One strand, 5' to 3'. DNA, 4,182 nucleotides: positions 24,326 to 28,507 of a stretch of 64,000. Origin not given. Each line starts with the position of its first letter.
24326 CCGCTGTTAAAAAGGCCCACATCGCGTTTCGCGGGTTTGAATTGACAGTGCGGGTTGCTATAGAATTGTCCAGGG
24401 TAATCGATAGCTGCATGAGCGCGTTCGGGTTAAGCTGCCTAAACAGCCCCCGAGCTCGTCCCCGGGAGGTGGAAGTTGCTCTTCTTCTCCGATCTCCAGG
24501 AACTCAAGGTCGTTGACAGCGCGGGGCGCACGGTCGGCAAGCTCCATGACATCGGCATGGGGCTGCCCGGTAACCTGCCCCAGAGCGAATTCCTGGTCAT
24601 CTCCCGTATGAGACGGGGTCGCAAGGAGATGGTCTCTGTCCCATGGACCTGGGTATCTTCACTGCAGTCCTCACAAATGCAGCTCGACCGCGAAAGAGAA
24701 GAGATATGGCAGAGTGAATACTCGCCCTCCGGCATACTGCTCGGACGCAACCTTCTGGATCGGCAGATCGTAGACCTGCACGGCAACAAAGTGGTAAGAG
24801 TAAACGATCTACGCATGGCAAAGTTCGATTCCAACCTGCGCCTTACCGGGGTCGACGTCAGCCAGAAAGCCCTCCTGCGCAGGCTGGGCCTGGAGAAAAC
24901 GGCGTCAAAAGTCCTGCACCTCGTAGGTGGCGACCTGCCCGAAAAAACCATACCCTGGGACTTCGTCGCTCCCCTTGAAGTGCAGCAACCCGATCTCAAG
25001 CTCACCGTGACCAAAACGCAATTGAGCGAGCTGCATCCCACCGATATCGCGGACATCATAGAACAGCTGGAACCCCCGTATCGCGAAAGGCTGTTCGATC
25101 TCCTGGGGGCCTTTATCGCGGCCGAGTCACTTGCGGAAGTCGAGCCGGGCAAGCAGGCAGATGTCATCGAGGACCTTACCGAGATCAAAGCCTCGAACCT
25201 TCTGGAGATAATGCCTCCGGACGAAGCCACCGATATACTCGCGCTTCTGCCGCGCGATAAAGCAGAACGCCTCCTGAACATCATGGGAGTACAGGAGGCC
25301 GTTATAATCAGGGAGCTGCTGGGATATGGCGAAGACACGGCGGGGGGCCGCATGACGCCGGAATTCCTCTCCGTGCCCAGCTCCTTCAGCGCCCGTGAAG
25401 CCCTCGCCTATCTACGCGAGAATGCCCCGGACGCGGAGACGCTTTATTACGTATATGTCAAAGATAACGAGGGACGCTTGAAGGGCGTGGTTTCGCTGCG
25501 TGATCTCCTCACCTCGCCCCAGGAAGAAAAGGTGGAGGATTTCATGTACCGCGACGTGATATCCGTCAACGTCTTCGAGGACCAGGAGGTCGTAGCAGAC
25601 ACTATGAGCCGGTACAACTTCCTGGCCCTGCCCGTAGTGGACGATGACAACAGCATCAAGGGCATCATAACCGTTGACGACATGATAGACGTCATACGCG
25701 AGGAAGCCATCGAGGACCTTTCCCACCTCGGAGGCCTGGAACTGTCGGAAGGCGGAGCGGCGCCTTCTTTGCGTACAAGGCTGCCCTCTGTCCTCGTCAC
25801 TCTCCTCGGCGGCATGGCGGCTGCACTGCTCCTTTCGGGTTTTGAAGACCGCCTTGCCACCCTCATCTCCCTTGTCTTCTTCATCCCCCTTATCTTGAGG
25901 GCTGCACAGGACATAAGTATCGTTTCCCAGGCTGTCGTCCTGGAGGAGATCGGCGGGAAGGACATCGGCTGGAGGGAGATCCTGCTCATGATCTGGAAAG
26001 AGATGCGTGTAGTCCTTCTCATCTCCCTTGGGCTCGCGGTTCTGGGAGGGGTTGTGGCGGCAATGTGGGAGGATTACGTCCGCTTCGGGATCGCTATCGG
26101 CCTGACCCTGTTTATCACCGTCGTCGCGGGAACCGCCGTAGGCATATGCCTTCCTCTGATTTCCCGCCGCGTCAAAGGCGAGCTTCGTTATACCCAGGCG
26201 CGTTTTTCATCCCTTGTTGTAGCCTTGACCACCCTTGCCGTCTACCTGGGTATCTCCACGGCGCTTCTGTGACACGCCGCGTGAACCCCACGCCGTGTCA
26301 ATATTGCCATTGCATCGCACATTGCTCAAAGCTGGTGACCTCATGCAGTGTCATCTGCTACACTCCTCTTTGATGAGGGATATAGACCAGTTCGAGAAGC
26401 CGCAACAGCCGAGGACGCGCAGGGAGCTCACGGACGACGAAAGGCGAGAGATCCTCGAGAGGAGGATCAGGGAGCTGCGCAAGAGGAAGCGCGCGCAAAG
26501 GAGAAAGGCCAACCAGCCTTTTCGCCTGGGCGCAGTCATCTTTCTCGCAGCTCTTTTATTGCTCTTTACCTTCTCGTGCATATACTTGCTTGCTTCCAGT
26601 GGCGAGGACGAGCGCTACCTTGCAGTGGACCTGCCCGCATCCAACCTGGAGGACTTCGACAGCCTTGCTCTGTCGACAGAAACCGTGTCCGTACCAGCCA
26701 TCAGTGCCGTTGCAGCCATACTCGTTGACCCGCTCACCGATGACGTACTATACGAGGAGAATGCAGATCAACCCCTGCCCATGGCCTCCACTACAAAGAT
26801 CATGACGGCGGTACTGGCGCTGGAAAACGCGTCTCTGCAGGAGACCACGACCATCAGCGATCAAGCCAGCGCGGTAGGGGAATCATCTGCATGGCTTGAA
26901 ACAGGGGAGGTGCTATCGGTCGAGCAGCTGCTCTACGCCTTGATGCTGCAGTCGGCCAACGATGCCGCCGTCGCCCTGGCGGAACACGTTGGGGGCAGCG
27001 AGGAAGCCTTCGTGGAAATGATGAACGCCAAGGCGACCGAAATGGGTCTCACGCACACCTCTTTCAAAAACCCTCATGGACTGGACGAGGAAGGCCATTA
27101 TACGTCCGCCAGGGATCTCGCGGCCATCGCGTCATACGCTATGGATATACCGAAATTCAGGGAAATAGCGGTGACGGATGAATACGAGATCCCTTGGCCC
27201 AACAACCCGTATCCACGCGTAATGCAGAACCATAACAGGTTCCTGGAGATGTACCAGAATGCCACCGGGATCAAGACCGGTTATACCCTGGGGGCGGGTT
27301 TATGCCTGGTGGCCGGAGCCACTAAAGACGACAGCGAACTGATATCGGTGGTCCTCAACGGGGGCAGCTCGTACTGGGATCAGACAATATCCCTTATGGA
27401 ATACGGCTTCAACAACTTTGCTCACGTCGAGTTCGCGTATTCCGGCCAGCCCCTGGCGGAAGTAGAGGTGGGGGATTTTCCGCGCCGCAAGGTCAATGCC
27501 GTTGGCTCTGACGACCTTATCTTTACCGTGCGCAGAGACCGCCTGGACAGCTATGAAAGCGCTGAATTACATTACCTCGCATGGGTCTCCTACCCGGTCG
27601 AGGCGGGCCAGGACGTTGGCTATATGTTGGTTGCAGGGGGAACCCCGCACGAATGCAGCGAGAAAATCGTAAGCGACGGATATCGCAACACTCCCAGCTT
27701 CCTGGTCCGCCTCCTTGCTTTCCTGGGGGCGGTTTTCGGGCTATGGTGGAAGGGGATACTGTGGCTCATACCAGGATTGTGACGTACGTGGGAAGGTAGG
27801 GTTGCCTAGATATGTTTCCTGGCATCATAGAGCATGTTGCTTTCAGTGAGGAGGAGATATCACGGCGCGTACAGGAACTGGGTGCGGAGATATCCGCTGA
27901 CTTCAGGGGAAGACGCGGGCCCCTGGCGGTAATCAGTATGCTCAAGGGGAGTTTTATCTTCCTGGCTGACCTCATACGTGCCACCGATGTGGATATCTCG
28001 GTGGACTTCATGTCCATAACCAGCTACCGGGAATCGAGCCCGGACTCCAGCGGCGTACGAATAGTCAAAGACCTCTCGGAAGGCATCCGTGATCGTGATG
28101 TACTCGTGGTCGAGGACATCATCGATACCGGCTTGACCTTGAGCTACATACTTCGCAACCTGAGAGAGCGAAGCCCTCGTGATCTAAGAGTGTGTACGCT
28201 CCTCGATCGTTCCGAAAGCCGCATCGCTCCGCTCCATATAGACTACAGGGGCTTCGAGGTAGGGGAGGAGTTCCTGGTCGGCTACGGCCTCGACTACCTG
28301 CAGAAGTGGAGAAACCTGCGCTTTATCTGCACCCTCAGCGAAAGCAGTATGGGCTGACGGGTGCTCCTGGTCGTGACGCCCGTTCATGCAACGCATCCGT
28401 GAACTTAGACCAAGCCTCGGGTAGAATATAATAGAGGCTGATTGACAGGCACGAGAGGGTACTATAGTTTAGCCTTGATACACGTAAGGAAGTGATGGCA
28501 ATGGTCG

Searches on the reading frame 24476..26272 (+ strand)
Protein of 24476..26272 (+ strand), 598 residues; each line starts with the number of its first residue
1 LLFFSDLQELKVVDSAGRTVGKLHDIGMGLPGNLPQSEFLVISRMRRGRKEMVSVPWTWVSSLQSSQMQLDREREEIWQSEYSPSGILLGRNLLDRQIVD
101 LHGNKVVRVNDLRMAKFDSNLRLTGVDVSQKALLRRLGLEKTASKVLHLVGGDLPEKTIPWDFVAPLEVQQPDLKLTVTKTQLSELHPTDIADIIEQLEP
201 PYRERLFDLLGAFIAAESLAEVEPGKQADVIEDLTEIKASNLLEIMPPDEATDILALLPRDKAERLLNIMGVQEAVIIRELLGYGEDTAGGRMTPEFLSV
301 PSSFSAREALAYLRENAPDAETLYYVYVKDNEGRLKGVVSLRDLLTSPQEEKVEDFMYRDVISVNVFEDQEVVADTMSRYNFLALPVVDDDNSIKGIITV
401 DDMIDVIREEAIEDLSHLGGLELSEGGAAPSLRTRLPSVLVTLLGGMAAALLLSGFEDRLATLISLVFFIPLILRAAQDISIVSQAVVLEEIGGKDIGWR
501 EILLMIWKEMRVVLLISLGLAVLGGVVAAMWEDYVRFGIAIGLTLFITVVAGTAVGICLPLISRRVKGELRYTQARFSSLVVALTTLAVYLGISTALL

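Call 29: search_protein_families(library=pfam, proteins=[window:24476-26272:+])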
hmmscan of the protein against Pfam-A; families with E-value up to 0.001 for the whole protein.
window:24476-26272:+ (598 aa): 4 families
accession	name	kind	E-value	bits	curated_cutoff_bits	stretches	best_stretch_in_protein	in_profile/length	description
PF03448.22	MgtE_N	-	3.3e-23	82.6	25.9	1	186-287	1-102/102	MgtE intracellular N domain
PF00571.33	CBS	-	1.3e-20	73.8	24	2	353-408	1-56/57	CBS domain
PF01769.21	MgtE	-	1.3e-10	42.1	27.6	1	476-592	7-124/125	Divalent cation transporter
PF05239.21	PRC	-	0.00055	20.3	21.2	0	2-59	4-61/78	PRC-barrel domain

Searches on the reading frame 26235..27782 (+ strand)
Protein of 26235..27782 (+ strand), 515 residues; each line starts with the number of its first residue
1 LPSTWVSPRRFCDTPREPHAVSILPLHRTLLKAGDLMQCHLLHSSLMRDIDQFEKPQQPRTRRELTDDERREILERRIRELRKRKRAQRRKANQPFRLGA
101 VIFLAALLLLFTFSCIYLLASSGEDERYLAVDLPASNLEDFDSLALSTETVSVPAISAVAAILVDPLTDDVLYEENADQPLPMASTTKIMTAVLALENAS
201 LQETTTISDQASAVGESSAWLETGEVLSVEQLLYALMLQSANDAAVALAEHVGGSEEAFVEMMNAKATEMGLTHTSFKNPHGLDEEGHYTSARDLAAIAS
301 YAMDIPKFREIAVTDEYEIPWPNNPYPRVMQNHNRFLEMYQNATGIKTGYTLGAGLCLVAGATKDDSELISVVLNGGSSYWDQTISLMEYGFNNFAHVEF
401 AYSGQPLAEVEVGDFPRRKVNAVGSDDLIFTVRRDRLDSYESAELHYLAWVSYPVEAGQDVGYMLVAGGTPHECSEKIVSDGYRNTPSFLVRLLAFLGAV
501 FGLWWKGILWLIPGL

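Call 29: search_protein_families(library=pfam, proteins=[window:26235-27782:+])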
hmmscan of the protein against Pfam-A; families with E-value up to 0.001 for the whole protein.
window:26235-27782:+ (515 aa): 4 families
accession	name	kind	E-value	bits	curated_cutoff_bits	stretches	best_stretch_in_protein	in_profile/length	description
PF00768.25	Peptidase_S11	-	3.7e-68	230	27.6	1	149-376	3-237/239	D-alanyl-D-alanine carboxypeptidase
PF13354.11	Beta-lactamase2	-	2.6e-11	43.7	22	1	163-297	3-141/214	Beta-lactamase enzyme family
PF00905.27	Transpeptidase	-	4.3e-05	23.3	22.1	1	174-263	33-123/299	Penicillin binding protein transpeptidase domain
PF02113.21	Peptidase_S13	-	0.00011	21.6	22.8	1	154-198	12-58/444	D-Ala-D-Ala carboxypeptidase 3 (S13) family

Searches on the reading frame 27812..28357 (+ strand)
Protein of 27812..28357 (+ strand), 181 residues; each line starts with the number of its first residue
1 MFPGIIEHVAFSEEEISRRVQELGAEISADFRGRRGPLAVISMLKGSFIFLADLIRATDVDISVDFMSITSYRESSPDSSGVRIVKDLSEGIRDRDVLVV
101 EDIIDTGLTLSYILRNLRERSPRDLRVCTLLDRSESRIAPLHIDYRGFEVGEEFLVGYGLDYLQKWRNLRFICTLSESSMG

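Call 29: search_protein_families(library=pfam, proteins=[window:27812-28357:+])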
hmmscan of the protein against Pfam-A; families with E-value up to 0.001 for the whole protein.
window:27812-28357:+ (181 aa): 1 family
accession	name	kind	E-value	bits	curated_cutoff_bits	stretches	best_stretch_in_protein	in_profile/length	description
PF00156.33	Pribosyltran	-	2.4e-24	85.9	26.3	1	15-162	10-157/158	Phosphoribosyl transferase domain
